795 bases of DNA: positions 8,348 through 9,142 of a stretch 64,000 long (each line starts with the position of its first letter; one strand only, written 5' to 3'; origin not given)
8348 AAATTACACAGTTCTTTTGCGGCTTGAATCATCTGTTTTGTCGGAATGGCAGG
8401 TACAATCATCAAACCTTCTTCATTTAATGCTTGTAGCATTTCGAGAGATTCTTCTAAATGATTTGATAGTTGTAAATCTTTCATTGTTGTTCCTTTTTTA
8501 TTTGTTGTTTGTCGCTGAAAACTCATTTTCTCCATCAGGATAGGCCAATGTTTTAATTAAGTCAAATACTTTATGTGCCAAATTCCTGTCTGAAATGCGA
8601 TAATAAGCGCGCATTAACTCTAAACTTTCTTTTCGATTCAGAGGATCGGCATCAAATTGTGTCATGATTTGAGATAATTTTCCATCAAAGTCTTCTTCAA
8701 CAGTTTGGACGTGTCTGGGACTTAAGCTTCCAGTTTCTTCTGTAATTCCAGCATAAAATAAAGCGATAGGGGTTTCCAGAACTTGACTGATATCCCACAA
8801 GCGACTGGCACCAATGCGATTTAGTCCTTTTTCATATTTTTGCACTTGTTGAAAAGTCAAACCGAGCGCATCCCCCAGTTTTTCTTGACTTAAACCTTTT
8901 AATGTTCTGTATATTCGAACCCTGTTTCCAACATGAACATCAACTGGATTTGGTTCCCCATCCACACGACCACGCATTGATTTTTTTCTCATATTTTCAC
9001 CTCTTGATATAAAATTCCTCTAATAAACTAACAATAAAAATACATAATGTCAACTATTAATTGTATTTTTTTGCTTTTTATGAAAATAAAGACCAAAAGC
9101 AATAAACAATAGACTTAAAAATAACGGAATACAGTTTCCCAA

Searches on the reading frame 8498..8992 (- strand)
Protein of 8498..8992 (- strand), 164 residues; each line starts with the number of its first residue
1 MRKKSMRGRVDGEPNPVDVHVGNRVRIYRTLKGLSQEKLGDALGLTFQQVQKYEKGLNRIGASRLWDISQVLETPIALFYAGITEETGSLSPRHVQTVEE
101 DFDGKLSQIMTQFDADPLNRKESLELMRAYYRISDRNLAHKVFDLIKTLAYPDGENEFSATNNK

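Call 34: search_protein_families(library=pfam, proteins=[window:8498-8992:-], max_evalue=0.0001)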
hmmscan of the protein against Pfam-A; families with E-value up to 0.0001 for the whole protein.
window:8498-8992:- (164 aa): 2 families
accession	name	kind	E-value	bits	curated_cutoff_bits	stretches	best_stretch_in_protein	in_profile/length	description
PF01381.28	HTH_3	-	8.5e-12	45.4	23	1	26-78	2-54/55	Helix-turn-helix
PF13560.12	HTH_31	-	2.5e-05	24.9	27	1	21-76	2-58/64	Helix-turn-helix domain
